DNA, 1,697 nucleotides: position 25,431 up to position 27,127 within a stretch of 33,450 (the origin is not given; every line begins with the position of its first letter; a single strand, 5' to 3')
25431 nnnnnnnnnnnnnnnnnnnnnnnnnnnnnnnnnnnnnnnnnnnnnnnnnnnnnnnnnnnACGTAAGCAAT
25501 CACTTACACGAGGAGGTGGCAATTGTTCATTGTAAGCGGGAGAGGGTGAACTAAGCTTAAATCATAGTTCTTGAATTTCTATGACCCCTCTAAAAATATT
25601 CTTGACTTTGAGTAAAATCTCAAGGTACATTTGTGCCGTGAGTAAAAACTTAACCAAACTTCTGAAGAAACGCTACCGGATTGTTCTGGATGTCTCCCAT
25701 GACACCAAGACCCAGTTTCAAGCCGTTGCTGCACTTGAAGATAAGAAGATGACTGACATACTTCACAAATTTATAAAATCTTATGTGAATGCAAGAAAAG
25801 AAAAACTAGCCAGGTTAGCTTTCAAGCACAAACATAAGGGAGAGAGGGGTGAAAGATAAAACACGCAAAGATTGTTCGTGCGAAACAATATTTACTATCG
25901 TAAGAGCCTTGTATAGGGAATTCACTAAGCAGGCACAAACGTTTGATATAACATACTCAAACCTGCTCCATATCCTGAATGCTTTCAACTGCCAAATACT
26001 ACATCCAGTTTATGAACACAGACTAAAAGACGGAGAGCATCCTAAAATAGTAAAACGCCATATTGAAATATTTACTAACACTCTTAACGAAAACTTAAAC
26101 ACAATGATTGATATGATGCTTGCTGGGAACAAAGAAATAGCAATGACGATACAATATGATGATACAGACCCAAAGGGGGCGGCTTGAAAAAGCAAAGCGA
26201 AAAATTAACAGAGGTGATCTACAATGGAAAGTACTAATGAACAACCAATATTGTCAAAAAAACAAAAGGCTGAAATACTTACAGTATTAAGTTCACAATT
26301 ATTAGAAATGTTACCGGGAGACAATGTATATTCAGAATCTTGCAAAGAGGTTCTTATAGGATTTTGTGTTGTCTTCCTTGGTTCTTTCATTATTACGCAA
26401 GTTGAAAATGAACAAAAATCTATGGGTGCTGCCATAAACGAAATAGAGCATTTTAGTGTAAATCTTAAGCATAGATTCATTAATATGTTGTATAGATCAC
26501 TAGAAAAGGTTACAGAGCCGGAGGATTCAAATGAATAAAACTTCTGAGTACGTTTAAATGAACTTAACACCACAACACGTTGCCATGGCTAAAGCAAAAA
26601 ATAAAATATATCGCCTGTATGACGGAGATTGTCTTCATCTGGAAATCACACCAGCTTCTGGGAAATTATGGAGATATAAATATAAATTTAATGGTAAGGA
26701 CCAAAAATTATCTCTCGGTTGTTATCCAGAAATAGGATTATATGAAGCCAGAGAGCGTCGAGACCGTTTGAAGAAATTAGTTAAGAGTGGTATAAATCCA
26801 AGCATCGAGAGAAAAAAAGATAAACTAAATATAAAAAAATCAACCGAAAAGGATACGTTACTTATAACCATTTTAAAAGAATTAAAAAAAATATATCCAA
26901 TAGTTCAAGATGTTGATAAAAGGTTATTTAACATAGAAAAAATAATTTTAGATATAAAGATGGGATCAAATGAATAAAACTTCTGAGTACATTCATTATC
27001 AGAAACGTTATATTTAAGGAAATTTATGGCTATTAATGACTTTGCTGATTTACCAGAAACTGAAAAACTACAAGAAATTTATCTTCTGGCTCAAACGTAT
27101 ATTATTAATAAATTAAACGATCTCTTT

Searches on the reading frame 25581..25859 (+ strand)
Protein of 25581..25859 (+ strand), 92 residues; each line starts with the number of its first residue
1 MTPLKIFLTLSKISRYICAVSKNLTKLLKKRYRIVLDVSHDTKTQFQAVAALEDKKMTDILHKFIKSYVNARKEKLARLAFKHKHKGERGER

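Call 9: search_protein_families(library=pfam, proteins=[window:25581-25859:+], max_evalue=0.01)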
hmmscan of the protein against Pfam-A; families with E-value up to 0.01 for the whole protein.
window:25581-25859:+ (92 aa): 0 families

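Call 10: search_protein_families(library=phrogs, proteins=[window:25581-25859:+], max_evalue=0.01)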
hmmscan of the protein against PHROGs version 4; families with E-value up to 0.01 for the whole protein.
window:25581-25859:+ (92 aa): 1 family
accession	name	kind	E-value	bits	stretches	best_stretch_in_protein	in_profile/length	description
phrog_28287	-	unknown function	0.0029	18.8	1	34-79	23-68/113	-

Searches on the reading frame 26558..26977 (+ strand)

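Call 10: search_protein_families(library=phrogs, proteins=[window:26558-26977:+], max_evalue=0.01)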
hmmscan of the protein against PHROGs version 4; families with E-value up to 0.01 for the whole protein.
window:26558-26977:+ (139 aa): 2 families
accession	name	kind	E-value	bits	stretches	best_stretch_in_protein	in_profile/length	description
phrog_3423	-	unknown function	5.8e-28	98.9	1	1-97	6-102/157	-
phrog_1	-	integration and excision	0.0015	18.9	1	10-93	101-158/611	integrase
